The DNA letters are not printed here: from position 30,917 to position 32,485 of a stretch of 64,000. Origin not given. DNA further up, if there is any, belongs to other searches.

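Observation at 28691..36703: Chemosensory operon with an embedded orphan UrtA/AmiC-family binding lipoprotein and no adaptation enzymes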

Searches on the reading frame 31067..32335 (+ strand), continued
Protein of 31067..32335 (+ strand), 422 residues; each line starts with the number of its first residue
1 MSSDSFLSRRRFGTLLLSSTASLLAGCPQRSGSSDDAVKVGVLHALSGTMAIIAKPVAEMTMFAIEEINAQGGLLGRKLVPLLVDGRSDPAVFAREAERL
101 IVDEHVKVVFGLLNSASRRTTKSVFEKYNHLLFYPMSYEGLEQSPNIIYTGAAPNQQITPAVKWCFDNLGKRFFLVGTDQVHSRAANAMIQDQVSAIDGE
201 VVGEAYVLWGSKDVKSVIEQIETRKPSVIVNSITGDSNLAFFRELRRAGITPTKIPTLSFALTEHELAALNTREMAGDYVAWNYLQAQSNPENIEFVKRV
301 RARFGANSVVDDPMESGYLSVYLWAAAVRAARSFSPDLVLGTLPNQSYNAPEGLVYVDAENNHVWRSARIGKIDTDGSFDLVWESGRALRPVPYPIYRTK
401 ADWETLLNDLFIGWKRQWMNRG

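Call 29: search_solved_structures(query=window:31067-32335:+, show_alignments=3)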
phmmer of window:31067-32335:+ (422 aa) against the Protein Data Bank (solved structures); distinct sequences matched with E-value up to 0.001: 27.
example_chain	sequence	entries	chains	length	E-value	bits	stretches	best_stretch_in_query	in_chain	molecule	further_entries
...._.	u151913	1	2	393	9.9e-107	360.8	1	32-394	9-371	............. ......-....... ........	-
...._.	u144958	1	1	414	1.9e-83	284.1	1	33-392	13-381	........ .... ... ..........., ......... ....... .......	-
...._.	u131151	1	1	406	6.6e-82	279.1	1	33-390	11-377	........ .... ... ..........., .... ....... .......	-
7s6e_A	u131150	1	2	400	8.6e-81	275.4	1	33-393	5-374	Urea ABC transporter, periplasmic urea-binding protein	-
1pea_A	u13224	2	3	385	1.3e-47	166.1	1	32-405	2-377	AMIDASE OPERON | AMIC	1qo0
1qnl_A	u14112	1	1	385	1.8e-47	165.6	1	32-405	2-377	ALIPHATIC AMIDASE EXPRESSION-REGULATING PROTEIN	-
4ey3_A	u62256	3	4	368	2.3e-11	46.7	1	34-377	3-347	Twin-arginine translocation pathway signal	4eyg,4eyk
1usg_A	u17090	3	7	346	5.4e-10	42.2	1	36-223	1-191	LEUCINE-SPECIFIC BINDING PROTEIN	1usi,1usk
2lbp_A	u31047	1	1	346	1.1e-09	41.2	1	36-223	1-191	LEUCINE-BINDING PROTEIN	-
8q52_A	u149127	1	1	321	1.5e-09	40.8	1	36-235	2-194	Leucine-specific-binding protein,Chemotaxis protein CheY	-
4evs_A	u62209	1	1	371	1.2e-07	34.5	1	34-375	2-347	PUTATIVE ABC TRANSPORTER SUBUNIT, SUBSTRATE-BINDING COMPONENT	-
1z15_A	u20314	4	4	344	1.9e-07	33.8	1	38-226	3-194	Leu/Ile/Val-binding protein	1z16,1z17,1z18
2liv_A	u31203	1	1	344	3.6e-07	32.9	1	38-226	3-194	LEUCINE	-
4f06_A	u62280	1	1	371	4.6e-07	32.6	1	34-374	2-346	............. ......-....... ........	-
4zpj_A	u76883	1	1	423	2.5e-06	30.1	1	24-304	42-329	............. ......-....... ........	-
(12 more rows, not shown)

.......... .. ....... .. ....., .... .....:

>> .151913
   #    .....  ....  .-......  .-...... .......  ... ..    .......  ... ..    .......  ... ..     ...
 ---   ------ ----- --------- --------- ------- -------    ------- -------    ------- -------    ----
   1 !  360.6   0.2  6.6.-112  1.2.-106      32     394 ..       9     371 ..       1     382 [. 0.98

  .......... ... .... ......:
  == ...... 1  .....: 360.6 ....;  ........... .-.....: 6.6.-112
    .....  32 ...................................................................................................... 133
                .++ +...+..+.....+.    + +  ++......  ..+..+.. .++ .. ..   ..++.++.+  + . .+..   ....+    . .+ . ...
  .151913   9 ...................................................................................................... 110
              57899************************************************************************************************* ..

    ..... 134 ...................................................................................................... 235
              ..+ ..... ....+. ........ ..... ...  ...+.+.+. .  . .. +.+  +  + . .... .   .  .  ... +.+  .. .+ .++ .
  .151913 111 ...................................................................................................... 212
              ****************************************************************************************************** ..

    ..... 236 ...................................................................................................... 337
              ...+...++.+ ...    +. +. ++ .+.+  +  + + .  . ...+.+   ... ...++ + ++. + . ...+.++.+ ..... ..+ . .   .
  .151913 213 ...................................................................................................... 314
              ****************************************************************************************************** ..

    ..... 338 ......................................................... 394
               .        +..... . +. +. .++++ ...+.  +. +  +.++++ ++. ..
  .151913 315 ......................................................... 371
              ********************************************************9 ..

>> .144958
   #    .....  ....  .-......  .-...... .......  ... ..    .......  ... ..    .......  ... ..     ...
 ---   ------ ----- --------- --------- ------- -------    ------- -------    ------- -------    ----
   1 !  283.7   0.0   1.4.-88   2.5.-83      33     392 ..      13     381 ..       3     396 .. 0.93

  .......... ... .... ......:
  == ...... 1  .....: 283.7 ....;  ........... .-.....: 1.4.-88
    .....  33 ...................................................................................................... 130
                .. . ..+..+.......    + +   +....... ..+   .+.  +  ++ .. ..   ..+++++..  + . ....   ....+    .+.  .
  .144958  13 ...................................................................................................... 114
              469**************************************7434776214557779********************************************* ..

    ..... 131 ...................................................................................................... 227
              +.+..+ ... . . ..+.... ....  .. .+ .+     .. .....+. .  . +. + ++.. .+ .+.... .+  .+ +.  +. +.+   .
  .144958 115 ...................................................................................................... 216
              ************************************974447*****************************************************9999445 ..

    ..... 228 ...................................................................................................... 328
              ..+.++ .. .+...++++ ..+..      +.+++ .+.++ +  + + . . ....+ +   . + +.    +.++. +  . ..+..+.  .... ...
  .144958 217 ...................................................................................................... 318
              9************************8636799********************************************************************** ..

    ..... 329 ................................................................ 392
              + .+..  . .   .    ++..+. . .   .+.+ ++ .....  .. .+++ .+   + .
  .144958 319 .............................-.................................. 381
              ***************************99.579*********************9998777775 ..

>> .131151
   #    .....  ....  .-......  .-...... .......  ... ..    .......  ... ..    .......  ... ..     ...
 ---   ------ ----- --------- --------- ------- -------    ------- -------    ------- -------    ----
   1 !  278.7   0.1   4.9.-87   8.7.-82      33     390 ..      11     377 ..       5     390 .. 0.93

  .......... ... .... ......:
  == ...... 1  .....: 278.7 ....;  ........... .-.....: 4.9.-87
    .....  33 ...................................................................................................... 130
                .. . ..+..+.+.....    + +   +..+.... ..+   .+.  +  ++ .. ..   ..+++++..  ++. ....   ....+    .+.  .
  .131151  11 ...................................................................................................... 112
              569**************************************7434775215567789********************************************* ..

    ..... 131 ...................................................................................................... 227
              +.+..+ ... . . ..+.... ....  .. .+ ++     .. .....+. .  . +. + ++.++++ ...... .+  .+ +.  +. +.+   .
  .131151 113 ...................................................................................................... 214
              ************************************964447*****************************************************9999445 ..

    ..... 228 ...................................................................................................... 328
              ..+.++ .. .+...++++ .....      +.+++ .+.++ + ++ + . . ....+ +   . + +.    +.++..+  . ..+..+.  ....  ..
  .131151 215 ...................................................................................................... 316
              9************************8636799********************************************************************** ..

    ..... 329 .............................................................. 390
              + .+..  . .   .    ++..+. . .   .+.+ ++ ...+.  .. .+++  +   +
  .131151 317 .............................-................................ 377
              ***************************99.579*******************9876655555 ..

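Call 37: find_related_loci(query=A1, collection=metagenome_contigs, flank=10000)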
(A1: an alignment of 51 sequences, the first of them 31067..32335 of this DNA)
Query A1 (422 aa) in metagenome_contigs; peptide patterns used: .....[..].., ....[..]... (x = any residue, [..] = any of these).
600 stretches matched a pattern (row limit reached: there are more); 539 encode a relative of the query (tblastn E <= 1e-3); the best 80 are kept; 80 distinct loci.
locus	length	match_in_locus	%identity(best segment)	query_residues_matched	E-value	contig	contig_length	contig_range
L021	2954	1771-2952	69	1-393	0e+0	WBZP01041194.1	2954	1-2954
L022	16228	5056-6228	61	32-422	2e-168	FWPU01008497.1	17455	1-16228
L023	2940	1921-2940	72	10-347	7e-177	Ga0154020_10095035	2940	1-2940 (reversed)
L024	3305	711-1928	56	13-422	8e-167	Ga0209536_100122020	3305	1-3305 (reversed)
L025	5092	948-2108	58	36-422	5e-160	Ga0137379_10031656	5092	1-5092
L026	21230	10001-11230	54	15-422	4e-156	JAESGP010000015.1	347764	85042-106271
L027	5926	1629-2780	56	38-421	9e-156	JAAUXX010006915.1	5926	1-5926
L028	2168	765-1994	55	9-422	4e-165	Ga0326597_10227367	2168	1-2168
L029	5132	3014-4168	56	38-422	7e-156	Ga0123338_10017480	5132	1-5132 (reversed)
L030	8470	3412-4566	56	38-422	2e-153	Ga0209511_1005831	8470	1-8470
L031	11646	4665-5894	55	9-422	1e-153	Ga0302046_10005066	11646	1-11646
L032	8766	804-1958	56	38-422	3e-153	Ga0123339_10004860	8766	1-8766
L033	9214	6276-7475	54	23-422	2e-152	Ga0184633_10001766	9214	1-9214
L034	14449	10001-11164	56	30-418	8e-152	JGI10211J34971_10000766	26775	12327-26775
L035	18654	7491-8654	56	30-418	8e-152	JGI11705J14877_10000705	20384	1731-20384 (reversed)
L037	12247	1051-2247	55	23-422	1e-151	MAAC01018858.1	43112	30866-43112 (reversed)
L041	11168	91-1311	53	15-422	3e-150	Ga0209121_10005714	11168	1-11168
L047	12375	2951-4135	55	24-422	8e-149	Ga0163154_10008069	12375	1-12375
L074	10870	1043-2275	52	10-422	8e-140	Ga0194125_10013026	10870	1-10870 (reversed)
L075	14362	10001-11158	52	35-420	2e-139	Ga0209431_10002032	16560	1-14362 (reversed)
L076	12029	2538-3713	53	33-418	7e-139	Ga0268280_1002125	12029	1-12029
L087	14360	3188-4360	52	31-420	2e-137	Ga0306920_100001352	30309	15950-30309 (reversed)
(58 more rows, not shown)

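Call 47: find_encoding_contigs(protein=P0010, flank=10000, max_places=2)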
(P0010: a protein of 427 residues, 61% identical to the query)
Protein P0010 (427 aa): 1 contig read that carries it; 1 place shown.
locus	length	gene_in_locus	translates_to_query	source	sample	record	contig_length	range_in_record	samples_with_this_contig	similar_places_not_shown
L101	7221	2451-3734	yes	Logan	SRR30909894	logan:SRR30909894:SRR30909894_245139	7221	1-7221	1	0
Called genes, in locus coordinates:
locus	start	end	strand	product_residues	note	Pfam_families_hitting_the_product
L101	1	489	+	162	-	?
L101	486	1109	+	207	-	PF01584:CheW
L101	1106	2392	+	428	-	PF00015:MCPsignal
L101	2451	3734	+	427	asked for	PF13433:Peripla_BP_5, PF13458:Peripla_BP_6, PF01094:ANF_receptor (weak)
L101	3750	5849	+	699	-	PF02743:dCache_1, PF00672:HAMP, PF00015:MCPsignal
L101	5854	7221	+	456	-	?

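Call 48: find_encoding_contigs(protein=P0009, flank=10000, max_places=2)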
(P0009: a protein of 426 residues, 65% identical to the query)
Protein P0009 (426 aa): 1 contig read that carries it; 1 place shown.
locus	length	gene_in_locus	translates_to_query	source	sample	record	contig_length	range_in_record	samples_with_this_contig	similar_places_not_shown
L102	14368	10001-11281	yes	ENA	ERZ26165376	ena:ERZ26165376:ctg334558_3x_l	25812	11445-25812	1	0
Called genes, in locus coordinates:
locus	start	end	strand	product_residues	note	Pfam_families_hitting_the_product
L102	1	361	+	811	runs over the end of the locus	-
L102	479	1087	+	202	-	PF13759:2OG-FeII_Oxy_5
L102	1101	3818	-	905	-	PF00069:Pkinase, PF07714:PK_Tyr_Ser-Thr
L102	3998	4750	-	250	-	-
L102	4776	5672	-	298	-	PF00892:EamA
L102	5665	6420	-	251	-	PF13489:Methyltransf_23 (weak), PF08241:Methyltransf_11, PF13649:Methyltransf_25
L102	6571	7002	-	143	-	PF00072:Response_reg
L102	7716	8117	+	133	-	PF01584:CheW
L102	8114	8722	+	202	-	PF01584:CheW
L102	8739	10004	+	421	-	PF00015:MCPsignal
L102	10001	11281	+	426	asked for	PF13433:Peripla_BP_5, PF13458:Peripla_BP_6, PF01094:ANF_receptor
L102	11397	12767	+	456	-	PF01609:DDE_Tnp_1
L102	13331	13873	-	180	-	-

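Call 49: find_encoding_contigs(protein=P0006, flank=10000, max_places=2)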
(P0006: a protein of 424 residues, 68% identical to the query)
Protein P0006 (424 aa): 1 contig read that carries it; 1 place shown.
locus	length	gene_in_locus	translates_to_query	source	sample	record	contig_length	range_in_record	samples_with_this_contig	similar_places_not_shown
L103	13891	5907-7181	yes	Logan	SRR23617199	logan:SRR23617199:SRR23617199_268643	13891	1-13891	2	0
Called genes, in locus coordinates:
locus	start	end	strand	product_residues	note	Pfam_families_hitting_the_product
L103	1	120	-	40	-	?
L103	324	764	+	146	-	PF00072:Response_reg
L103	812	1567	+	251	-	PF08241:Methyltransf_11, PF13649:Methyltransf_25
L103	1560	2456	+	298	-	PF00892:EamA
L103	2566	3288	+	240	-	-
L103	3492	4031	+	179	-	PF01584:CheW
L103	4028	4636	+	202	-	PF01584:CheW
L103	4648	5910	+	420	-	PF00015:MCPsignal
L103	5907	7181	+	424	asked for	PF13433:Peripla_BP_5, PF13458:Peripla_BP_6, PF01094:ANF_receptor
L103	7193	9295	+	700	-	PF02743:dCache_1, PF00672:HAMP, PF00015:MCPsignal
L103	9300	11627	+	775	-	PF01627:Hpt, PF02518:HATPase_c, PF01584:CheW, PF00072:Response_reg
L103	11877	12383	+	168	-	-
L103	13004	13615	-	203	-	PF01339:CheB_methylest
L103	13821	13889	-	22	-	?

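Call 51: search_protein_families(library=pfam, proteins=[L026:11247-13373:+, L031:5934-7856:+, L037:2261-4249:+, L041:1172-3313:+, L047:4408-6741:+, L076:3698-6328:+, L075:11195-13501:+, L087:1892-4372:+, L074:2297-4024:+], max_evalue=0.00001)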
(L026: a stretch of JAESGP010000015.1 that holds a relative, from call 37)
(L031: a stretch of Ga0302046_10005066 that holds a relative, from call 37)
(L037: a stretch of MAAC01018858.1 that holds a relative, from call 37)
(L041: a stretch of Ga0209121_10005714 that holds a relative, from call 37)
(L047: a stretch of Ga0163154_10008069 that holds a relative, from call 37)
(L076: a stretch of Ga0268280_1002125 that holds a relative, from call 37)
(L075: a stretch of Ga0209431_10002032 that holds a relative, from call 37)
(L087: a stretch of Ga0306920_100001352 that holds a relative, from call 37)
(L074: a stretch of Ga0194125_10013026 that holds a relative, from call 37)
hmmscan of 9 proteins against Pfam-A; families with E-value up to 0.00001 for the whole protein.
L026:11247-13373:+ (708 aa): 4 families
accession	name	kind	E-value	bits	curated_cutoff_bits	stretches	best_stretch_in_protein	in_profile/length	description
PF02518.31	HATPase_c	-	3.5e-23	82.6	26.4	1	581-703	5-110/111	Histidine kinase-, DNA gyrase B-, and HSP90-like ATPase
PF00672.30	HAMP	-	8.5e-16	58.5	25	1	338-390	1-53/53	HAMP domain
PF02743.24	dCache_1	-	6.2e-11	42.7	45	1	45-229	6-180/240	Cache domain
PF00512.31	HisKA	-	3.1e-06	27.6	26.9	0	436-458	2-24/66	His Kinase A (phospho-acceptor) domain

L031:5934-7856:+ (640 aa): 3 families
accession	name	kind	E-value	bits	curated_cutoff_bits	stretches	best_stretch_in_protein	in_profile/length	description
PF07228.17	SpoIIE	-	9.6e-42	143.5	25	1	451-638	4-191/192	Stage II sporulation protein E (SpoIIE)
PF00672.30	HAMP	-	8e-13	48.9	25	1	336-387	1-52/53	HAMP domain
PF02743.24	dCache_1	-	2.1e-11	44.3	45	1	40-301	3-239/240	Cache domain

L037:2261-4249:+ (662 aa): 3 families
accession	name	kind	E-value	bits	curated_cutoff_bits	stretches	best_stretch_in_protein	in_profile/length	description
PF00211.25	Guanylate_cyc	-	3.3e-16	59.8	21.9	1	479-647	7-172/183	Adenylate and Guanylate cyclase catalytic domain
PF00672.30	HAMP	-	4.7e-16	59.3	25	1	340-391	1-52/53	HAMP domain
PF02743.24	dCache_1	-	6.1e-11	42.7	45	1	43-305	2-239/240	Cache domain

L041:1172-3313:+ (713 aa): 3 families
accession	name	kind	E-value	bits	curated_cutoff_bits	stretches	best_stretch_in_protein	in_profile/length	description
PF00211.25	Guanylate_cyc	-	1.5e-15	57.7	21.9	1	530-698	7-172/183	Adenylate and Guanylate cyclase catalytic domain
PF00672.30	HAMP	-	7.9e-15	55.4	25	1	391-442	1-52/53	HAMP domain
PF02743.24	dCache_1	-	6.3e-12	46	45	1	94-356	2-239/240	Cache domain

L047:4408-6741:+ (777 aa): 3 families
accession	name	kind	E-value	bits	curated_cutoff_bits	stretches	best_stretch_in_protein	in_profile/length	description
PF02518.31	HATPase_c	-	3.7e-25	89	26.4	1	668-771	4-109/111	Histidine kinase-, DNA gyrase B-, and HSP90-like ATPase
PF00672.30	HAMP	-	3.4e-10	40.5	25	1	337-386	3-52/53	HAMP domain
PF00512.31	HisKA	-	1.5e-06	28.6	26.9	1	464-512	2-48/66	His Kinase A (phospho-acceptor) domain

L076:3698-6328:+ (876 aa): 11 families
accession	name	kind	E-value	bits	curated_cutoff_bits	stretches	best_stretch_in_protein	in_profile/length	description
PF13426.13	PAS_9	-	1.4e-31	109.2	27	2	434-535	2-103/103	PAS domain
PF00989.32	PAS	-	1.4e-25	89.9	22.6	1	424-533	2-113/113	PAS fold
PF07568.18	HisKA_2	-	4.4e-23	81.6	22.3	1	675-747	1-73/76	Histidine kinase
PF02743.24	dCache_1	-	2e-18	67.3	45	1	49-312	1-239/240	Cache domain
PF08448.16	PAS_4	-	3.5e-15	56.6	23.1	1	429-538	1-110/110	PAS fold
PF13188.13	PAS_8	-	2.9e-13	49.6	21.8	0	545-600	2-53/65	PAS domain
PF00672.30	HAMP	-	5.5e-13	49.5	25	1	347-398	1-52/53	HAMP domain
PF02518.31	HATPase_c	-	1.6e-10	41.9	26.4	1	777-869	8-107/111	Histidine kinase-, DNA gyrase B-, and HSP90-like ATPase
PF07536.20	HWE_HK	-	5e-08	34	22.8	1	675-740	1-63/83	HWE histidine kinase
PF08447.18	PAS_3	-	4.5e-07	30.5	25.6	0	446-530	2-89/89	PAS fold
PF13581.12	HATPase_c_2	-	7.1e-06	26.5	27.4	0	773-868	30-126/127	Histidine kinase-like ATPase domain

L075:11195-13501:+ (768 aa): 8 families
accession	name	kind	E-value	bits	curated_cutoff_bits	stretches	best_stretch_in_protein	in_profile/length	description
PF02518.31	HATPase_c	-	6.8e-26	91.3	26.4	1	640-747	2-109/111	Histidine kinase-, DNA gyrase B-, and HSP90-like ATPase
PF13426.13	PAS_9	-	2.5e-16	60.3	27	1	420-517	7-103/103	PAS domain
PF02743.24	dCache_1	-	1.1e-12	48.4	45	1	54-307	18-239/240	Cache domain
PF00512.31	HisKA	-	3.1e-11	43.6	26.9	1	537-598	3-62/66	His Kinase A (phospho-acceptor) domain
PF00672.30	HAMP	-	3.3e-11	43.8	25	1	343-394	2-53/53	HAMP domain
PF08448.16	PAS_4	-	2.3e-10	41.1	23.1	1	411-517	2-107/110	PAS fold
PF00989.32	PAS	-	3.8e-10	40.2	22.6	1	405-515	2-113/113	PAS fold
PF08447.18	PAS_3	-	1.3e-09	38.7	25.6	1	426-506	1-83/89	PAS fold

L087:1892-4372:+ (826 aa): 4 families
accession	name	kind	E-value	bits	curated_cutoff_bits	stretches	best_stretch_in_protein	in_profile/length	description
PF13433.12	Peripla_BP_5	-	1.7e-159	531.2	27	1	440-802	1-362/363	Periplasmic binding protein domain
PF13458.12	Peripla_BP_6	-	1.6e-82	278.4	31.7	1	439-780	1-342/343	Periplasmic binding protein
PF00069.31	Pkinase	-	6.6e-50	170.4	31.7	1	104-360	1-254/263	Protein kinase domain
PF07714.23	PK_Tyr_Ser-Thr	-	2e-30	106.4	23.1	1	110-357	7-248/258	Protein tyrosine and serine/threonine kinase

L074:2297-4024:+ (575 aa): 3 families
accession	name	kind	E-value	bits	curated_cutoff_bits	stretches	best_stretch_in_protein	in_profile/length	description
PF05227.19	CHASE3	-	1.1e-36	126.2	28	1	38-174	2-138/138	CHASE3 domain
PF00015.26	MCPsignal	-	7.8e-36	123.9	34.6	1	358-540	2-170/172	Methyl-accepting chemotaxis protein (MCP) signalling domain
PF00672.30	HAMP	-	3.8e-16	59.6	25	1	203-251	1-48/53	HAMP domain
